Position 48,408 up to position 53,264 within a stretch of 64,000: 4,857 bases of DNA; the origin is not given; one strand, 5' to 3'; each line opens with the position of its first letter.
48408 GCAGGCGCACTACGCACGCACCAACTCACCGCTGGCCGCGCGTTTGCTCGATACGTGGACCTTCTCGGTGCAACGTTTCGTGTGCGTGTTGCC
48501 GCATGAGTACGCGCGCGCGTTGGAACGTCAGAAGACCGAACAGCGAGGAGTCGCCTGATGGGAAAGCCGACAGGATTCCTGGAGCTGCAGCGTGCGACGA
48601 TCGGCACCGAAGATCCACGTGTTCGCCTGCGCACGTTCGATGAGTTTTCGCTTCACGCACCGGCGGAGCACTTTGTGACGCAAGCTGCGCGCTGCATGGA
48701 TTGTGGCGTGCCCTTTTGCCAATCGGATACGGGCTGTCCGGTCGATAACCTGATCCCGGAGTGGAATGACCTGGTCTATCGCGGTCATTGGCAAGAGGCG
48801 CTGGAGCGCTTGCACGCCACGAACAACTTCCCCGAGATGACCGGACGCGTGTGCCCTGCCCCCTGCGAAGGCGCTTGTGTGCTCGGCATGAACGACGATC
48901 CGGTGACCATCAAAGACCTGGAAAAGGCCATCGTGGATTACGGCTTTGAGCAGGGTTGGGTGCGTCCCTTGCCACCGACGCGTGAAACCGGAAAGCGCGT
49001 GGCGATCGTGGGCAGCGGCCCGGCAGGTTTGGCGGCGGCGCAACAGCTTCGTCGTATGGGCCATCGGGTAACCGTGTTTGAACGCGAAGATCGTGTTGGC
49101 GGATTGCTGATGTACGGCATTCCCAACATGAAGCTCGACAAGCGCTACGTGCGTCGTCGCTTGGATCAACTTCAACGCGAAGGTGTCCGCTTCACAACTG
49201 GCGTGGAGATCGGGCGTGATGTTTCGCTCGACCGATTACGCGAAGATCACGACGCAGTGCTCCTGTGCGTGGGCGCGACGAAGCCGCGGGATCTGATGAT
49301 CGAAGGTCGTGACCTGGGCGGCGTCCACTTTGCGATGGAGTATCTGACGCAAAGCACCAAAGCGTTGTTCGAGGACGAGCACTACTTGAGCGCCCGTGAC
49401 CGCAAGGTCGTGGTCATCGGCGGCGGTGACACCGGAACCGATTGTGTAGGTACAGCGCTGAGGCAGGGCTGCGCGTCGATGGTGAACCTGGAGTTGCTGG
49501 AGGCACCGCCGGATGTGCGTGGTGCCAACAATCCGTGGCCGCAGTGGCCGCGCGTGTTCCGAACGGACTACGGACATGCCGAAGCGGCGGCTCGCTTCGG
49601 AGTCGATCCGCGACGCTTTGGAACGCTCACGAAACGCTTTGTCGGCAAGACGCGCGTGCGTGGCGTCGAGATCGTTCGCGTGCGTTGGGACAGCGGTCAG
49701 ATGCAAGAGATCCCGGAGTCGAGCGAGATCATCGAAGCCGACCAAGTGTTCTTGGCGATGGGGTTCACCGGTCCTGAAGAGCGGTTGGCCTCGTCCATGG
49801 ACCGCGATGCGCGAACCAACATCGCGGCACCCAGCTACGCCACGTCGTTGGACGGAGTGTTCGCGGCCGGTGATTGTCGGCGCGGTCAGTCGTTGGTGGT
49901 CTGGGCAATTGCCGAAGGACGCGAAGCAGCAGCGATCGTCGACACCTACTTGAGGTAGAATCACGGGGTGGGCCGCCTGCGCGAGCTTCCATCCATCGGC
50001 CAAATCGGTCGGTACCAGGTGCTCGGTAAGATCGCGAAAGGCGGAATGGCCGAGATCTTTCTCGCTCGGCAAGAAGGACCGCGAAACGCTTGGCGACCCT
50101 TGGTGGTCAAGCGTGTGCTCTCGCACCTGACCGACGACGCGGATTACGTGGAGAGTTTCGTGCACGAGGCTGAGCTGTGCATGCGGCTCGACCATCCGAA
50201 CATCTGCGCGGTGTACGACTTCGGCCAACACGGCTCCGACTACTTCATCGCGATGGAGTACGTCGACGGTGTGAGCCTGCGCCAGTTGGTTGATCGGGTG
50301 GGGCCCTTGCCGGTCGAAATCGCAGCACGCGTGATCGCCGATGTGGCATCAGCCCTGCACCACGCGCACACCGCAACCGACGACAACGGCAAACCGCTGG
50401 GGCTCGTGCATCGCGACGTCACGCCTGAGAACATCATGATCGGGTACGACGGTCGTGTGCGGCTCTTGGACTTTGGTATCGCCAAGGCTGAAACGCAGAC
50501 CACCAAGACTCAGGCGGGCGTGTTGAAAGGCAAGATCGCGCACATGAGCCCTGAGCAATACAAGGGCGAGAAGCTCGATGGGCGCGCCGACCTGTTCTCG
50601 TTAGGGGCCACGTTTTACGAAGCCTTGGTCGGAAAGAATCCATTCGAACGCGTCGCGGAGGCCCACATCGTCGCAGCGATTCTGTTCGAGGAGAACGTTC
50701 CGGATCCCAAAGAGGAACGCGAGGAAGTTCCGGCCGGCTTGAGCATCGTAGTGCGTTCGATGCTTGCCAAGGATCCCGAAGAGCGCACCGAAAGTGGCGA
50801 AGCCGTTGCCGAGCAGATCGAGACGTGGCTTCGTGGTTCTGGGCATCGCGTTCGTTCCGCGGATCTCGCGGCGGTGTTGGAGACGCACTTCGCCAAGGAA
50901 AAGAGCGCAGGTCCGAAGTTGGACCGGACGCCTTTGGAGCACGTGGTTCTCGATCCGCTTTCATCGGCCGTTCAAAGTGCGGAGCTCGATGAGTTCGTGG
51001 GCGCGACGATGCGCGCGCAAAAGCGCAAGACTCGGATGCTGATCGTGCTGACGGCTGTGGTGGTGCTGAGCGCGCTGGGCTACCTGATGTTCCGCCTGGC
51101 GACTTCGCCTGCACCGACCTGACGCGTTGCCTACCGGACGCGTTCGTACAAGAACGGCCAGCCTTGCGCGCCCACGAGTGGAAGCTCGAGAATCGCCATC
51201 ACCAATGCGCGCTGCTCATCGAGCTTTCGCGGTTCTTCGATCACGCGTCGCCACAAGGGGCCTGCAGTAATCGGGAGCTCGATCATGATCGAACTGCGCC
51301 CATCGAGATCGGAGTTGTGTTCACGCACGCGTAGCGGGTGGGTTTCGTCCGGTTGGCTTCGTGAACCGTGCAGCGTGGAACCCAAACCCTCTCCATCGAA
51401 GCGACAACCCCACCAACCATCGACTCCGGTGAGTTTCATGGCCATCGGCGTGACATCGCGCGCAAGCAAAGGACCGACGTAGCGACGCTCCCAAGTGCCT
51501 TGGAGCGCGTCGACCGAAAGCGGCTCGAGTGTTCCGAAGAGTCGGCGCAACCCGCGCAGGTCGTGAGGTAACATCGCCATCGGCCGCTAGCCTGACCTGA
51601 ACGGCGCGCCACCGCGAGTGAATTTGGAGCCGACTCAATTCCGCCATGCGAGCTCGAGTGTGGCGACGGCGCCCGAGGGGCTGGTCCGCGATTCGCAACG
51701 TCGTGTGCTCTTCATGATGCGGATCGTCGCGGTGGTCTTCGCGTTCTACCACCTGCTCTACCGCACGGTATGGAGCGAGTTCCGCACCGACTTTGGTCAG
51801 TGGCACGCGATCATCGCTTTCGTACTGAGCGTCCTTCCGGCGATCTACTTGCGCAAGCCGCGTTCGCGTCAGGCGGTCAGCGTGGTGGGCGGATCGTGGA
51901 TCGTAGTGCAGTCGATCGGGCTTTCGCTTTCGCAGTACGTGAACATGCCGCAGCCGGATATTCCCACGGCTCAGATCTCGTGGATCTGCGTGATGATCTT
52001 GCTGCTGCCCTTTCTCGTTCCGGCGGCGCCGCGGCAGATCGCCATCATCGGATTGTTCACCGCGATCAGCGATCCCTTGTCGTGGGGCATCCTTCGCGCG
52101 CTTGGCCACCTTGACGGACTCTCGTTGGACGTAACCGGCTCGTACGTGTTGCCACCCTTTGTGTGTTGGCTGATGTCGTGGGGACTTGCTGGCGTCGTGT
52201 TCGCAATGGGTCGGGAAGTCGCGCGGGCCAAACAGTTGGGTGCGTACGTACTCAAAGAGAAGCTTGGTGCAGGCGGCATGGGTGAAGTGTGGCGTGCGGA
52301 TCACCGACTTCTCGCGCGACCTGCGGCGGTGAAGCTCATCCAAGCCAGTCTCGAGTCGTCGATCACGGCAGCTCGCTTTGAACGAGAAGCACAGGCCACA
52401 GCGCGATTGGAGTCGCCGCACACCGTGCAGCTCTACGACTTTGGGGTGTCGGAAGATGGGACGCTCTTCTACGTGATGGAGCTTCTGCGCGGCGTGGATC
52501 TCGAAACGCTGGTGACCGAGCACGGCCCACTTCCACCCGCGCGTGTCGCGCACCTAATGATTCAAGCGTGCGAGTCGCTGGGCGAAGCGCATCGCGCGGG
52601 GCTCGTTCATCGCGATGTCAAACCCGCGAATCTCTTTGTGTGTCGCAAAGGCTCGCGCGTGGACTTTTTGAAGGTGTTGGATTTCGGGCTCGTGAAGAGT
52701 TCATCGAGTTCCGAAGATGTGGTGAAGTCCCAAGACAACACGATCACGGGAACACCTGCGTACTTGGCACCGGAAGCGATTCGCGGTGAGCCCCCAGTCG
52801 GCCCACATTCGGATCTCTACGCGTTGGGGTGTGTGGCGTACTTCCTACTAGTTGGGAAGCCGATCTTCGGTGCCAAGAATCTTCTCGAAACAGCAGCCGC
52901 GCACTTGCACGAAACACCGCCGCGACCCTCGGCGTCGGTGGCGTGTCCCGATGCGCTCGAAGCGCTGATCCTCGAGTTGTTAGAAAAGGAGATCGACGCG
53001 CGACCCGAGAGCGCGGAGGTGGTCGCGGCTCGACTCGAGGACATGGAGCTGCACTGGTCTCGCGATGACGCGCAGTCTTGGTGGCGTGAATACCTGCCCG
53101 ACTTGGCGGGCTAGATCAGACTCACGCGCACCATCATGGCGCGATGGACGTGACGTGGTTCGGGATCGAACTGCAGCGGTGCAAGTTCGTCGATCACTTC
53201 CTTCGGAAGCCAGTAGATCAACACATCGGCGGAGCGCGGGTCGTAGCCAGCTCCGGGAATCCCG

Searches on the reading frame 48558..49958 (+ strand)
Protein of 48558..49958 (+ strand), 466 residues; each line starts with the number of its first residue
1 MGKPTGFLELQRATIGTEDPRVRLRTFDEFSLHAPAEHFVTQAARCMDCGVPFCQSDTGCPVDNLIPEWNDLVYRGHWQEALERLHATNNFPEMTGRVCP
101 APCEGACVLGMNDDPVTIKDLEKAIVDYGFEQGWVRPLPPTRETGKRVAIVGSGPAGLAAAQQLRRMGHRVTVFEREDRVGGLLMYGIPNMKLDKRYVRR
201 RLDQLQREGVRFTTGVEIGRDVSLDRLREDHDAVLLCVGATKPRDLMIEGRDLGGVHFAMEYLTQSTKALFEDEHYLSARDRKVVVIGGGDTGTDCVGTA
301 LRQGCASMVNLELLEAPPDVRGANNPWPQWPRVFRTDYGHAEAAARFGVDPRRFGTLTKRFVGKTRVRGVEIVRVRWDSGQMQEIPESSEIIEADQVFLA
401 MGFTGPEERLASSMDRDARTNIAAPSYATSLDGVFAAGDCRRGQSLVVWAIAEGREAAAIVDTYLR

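Call 31: search_protein_families(library=pfam, proteins=[window:48558-49958:+])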
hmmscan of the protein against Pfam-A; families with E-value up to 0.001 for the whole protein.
window:48558-49958:+ (466 aa): 17 families
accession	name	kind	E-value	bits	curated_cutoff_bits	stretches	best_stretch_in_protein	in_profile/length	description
PF07992.20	Pyr_redox_2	-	3.7e-27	96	26.1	1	147-454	2-291/291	Pyridine nucleotide-disulphide oxidoreductase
PF14691.11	Fer4_20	-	1.7e-25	89.5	25.8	1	24-133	2-112/113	Dihydroprymidine dehydrogenase domain II, 4Fe-4S cluster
PF13450.12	NAD_binding_8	-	1.7e-11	44.6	21.9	1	150-183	1-34/68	NAD(P)-binding Rossmann-like domain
PF00070.33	Pyr_redox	-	2.1e-10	41.4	22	1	147-181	1-35/82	Pyridine nucleotide-disulphide oxidoreductase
PF01593.30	Amino_oxidase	-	1.7e-08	34.6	19.8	1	156-183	2-29/443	Flavin containing amine oxidoreductase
PF13738.12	Pyr_redox_3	-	1.9e-08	34.3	30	0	150-181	2-34/305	Pyridine nucleotide-disulphide oxidoreductase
PF01266.30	DAO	-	2.7e-08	34.2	27.9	1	147-181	1-35/353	FAD dependent oxidoreductase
PF12831.13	FAD_oxidored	-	3.4e-08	33.6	27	1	148-188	2-42/416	FAD dependent oxidoreductase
PF03486.20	HI0933_like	-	8.9e-07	29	50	1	147-182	2-37/244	HI0933-like protein Rossmann domain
PF01262.27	AlaDh_PNT_C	-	3.1e-06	27.2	23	0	147-178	30-61/214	Alanine dehydrogenase/PNT, C-terminal domain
PF13241.12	NAD_binding_7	-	8.7e-06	26.7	22.1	0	144-177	6-39/104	Putative NAD(P)-binding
PF01494.25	FAD_binding_3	-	1.3e-05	25.1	22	1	148-178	4-34/349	FAD binding domain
PF00890.30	FAD_binding_2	-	1.6e-05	24.7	20.4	1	148-182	2-36/414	FAD binding domain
PF13454.12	NAD_binding_9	-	2.8e-05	24.6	21.8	0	149-183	1-39/155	FAD-NAD(P)-binding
PF01134.28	GIDA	-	3.9e-05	23.3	22.1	0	148-179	2-34/391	Glucose inhibited division protein A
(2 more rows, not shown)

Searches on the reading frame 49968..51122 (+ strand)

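Call 31: search_protein_families(library=pfam, proteins=[window:49968-51122:+])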
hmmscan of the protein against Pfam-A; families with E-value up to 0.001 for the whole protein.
window:49968-51122:+ (384 aa): 3 families
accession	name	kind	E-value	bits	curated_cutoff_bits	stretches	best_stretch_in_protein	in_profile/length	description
PF00069.31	Pkinase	-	2.4e-37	129.2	31.7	1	16-281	1-259/263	Protein kinase domain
PF07714.23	PK_Tyr_Ser-Thr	-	3.8e-28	98.9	23.1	1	20-275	5-250/258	Protein tyrosine and serine/threonine kinase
PF01636.29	APH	-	1.9e-06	28.3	23.2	0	135-172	159-197/239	Phosphotransferase enzyme family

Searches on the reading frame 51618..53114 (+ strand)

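Call 31: search_protein_families(library=pfam, proteins=[window:51618-53114:+])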
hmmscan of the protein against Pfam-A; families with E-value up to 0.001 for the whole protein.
window:51618-53114:+ (498 aa): 4 families
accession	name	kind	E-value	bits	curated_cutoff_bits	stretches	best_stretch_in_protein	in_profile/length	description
PF00069.31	Pkinase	-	7.9e-44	150.5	31.7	1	210-470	1-259/263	Protein kinase domain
PF07714.23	PK_Tyr_Ser-Thr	-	4.8e-24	85.5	23.1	1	212-469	3-255/258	Protein tyrosine and serine/threonine kinase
PF01636.29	APH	-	0.00013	22.2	23.2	0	235-327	22-110/239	Phosphotransferase enzyme family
PF03109.22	ABC1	-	0.00016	21.4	22.9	1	285-363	145-218/244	ABC1 atypical kinase-like domain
